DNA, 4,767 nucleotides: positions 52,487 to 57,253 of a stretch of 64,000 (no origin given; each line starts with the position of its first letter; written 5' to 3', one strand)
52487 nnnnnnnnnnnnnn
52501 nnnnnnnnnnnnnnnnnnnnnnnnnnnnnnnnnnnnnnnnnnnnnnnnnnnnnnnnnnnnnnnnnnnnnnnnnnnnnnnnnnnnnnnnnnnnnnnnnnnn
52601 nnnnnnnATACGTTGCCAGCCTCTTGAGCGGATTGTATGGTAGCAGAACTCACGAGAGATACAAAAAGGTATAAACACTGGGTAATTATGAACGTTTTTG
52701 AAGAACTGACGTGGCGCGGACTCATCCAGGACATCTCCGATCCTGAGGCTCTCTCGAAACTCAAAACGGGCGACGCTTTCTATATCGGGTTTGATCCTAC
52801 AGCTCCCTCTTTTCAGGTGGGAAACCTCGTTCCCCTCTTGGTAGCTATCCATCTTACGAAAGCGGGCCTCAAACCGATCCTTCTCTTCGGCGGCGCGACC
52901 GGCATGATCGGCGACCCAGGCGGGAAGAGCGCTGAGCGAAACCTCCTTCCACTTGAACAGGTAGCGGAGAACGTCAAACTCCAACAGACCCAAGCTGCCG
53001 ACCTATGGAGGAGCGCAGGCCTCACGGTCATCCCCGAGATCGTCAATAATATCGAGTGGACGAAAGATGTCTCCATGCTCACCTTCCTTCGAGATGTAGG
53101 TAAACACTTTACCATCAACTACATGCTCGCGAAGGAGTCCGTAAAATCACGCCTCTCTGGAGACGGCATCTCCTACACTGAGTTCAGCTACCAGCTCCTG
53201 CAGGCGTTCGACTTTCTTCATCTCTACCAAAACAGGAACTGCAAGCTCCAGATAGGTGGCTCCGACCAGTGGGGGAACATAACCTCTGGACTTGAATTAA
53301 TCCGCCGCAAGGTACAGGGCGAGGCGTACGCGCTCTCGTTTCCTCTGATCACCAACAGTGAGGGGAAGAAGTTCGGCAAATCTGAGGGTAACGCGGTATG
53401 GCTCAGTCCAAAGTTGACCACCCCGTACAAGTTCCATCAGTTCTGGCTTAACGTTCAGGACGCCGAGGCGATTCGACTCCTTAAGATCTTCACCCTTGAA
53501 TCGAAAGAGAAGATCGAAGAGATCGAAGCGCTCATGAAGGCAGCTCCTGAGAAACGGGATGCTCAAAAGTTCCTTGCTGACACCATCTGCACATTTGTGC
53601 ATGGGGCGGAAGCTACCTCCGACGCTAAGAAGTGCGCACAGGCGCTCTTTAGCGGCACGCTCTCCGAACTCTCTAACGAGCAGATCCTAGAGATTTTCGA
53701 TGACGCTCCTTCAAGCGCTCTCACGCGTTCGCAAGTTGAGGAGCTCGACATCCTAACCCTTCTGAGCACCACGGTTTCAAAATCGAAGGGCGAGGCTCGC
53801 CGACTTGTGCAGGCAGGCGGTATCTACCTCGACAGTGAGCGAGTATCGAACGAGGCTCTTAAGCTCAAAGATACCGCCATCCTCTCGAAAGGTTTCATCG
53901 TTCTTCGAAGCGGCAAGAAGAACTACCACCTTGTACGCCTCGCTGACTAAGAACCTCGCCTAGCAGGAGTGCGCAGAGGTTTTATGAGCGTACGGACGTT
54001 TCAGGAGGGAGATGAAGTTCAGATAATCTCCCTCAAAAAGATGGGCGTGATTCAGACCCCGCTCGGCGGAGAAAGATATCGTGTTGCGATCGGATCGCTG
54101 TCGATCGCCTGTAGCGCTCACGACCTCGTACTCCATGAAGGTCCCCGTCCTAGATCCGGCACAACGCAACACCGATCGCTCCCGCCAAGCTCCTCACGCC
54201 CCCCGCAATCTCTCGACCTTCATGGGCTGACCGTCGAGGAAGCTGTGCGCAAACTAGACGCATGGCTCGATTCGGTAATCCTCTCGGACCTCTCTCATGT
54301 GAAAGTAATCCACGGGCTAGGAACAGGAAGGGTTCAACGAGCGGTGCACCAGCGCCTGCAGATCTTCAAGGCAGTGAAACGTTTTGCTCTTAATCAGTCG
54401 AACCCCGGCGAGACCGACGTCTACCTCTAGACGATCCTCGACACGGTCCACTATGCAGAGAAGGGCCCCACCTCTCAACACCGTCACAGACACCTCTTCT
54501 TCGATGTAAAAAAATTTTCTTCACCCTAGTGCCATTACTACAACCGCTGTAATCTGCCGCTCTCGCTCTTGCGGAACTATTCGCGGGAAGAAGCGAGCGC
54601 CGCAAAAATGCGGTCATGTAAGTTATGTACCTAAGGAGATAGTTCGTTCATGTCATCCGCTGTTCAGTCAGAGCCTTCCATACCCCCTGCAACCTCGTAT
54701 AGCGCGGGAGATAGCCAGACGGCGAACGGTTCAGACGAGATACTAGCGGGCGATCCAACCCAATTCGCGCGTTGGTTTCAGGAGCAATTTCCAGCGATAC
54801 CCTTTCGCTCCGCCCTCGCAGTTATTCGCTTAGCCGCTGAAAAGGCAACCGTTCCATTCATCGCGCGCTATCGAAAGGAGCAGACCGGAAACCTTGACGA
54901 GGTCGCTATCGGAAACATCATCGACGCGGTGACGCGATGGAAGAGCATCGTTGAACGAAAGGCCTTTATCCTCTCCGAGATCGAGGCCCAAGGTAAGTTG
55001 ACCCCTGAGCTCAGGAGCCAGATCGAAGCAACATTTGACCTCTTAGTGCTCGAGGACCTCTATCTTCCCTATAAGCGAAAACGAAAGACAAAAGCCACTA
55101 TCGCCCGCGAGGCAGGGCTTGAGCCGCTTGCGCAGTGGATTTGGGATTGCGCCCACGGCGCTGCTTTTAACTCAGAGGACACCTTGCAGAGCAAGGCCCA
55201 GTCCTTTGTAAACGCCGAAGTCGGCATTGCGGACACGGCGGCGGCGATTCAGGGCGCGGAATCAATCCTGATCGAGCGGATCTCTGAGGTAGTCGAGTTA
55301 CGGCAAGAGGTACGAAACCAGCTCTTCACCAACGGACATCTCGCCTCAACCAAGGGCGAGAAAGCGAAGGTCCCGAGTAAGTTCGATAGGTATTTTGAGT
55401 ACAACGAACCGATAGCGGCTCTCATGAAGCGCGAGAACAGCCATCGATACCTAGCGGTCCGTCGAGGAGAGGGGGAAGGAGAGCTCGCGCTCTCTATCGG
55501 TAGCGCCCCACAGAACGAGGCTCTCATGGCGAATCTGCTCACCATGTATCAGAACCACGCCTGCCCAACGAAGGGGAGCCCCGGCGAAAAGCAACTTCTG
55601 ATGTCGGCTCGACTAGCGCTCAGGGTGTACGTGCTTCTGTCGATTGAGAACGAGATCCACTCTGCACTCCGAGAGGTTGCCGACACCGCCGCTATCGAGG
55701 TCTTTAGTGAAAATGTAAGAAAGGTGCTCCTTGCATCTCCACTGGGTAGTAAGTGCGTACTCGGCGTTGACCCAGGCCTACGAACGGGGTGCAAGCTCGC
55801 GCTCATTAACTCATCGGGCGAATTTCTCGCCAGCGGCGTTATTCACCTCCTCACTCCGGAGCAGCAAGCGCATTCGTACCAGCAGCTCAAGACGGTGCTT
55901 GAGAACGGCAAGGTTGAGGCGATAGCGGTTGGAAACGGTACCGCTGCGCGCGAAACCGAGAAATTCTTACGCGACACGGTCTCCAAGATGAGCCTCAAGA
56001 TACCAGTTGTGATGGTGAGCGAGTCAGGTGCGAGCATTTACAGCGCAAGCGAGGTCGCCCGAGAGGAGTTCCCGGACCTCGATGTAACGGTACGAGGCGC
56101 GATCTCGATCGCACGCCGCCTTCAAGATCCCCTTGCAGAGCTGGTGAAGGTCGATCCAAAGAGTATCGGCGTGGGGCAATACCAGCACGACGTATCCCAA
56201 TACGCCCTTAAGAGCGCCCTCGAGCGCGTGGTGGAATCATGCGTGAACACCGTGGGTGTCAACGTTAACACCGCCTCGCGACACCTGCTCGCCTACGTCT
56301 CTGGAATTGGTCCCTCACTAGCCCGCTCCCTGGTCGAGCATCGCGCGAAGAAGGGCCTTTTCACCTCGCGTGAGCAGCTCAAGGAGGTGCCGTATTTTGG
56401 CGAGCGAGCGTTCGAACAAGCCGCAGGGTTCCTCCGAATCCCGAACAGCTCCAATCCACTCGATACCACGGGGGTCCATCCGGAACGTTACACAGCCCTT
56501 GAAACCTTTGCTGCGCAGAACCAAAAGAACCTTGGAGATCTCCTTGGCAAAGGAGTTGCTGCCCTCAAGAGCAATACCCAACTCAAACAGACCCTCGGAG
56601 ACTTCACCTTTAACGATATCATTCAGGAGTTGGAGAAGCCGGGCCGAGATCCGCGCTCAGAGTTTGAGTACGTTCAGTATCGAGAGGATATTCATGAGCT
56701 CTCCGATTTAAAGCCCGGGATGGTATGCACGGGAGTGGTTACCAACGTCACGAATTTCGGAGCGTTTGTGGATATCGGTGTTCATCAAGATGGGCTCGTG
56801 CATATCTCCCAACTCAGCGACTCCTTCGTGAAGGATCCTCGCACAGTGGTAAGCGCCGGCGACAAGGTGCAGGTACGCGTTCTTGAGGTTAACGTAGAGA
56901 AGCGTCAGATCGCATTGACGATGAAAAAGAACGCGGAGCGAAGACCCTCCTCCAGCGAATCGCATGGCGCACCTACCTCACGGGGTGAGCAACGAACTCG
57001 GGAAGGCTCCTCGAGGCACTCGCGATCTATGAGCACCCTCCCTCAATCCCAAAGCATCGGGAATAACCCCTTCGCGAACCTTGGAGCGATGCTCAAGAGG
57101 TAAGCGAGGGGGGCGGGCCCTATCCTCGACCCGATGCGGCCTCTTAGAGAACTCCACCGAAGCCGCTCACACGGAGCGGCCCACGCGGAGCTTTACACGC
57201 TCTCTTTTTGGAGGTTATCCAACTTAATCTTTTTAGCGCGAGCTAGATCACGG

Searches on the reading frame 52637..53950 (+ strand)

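Call 14: search_protein_families(library=pfam, proteins=[window:52637-53950:+], max_evalue=0.001)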
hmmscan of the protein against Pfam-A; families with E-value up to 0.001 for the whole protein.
window:52637-53950:+ (437 aa): 3 families
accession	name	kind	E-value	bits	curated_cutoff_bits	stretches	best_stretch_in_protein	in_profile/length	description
PF00579.31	tRNA-synt_1b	-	1.2e-72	245.1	21.1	1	47-338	7-291/292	tRNA synthetases class I (W and Y)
PF22421.1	SYY_C-terminal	-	3.7e-15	56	27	1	350-433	2-83/83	Tyrosine--tRNA ligase SYY-like C-terminal domain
PF01479.30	S4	-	0.00089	19.4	22.8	0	380-411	12-43/48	S4 domain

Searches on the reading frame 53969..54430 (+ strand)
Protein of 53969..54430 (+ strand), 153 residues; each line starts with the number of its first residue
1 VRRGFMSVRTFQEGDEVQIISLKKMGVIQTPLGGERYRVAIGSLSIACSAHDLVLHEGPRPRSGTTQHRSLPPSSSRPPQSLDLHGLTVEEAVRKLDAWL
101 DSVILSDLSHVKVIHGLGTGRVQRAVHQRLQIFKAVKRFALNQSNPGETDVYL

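Call 14: search_protein_families(library=pfam, proteins=[window:53969-54430:+], max_evalue=0.001)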
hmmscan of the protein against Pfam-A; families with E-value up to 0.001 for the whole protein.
window:53969-54430:+ (153 aa): 2 families
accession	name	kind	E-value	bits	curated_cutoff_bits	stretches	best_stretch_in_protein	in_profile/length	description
PF01713.27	Smr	-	3.1e-16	59.7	25.7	1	82-151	1-71/77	Smr domain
PF20297.4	MSSS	-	2.9e-05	24.1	26.8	1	13-53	1-42/42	MutS2 and Smr-associated SH3 domain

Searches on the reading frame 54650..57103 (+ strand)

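Call 14: search_protein_families(library=pfam, proteins=[window:54650-57103:+], max_evalue=0.001)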
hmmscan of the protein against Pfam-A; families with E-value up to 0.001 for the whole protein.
window:54650-57103:+ (817 aa): 10 families
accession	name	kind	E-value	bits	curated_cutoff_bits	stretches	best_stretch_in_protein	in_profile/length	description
PF16921.10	Tex_YqgF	-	3.2e-47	160.5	27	1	368-492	1-126/126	Tex protein YqgF-like domain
PF22706.1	Tex_central_region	-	1.2e-31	110.6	27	1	180-352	7-178/178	Tex central region-like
PF12836.13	HHH_3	-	4e-25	88.1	27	1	532-596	1-65/65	Helix-hairpin-helix motif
PF00575.29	S1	-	3.1e-21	76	22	1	688-759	3-74/74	S1 RNA binding domain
PF09371.15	Tex_N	-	6.4e-19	67.9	32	1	53-112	16-75/75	Tex-like protein N-terminal domain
PF17674.7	HHH_9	-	8.3e-18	65.5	23.1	1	602-669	1-70/70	HHH domain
PF14639.11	YqgF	-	1.2e-12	48.3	35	1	384-500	24-148/150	Holliday-junction resolvase-like of SPT6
PF23459.1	S1_RRP5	-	2.3e-08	34.9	27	1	687-756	1-70/72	RRP5 S1 domain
PF14635.12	HHH_7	-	1.4e-07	32.2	27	1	505-598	5-104/104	Helix-hairpin-helix motif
PF03934.19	T2SSK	-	4.4e-05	24.2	24.2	1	537-583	1-47/63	Type II secretion system (T2SS), protein K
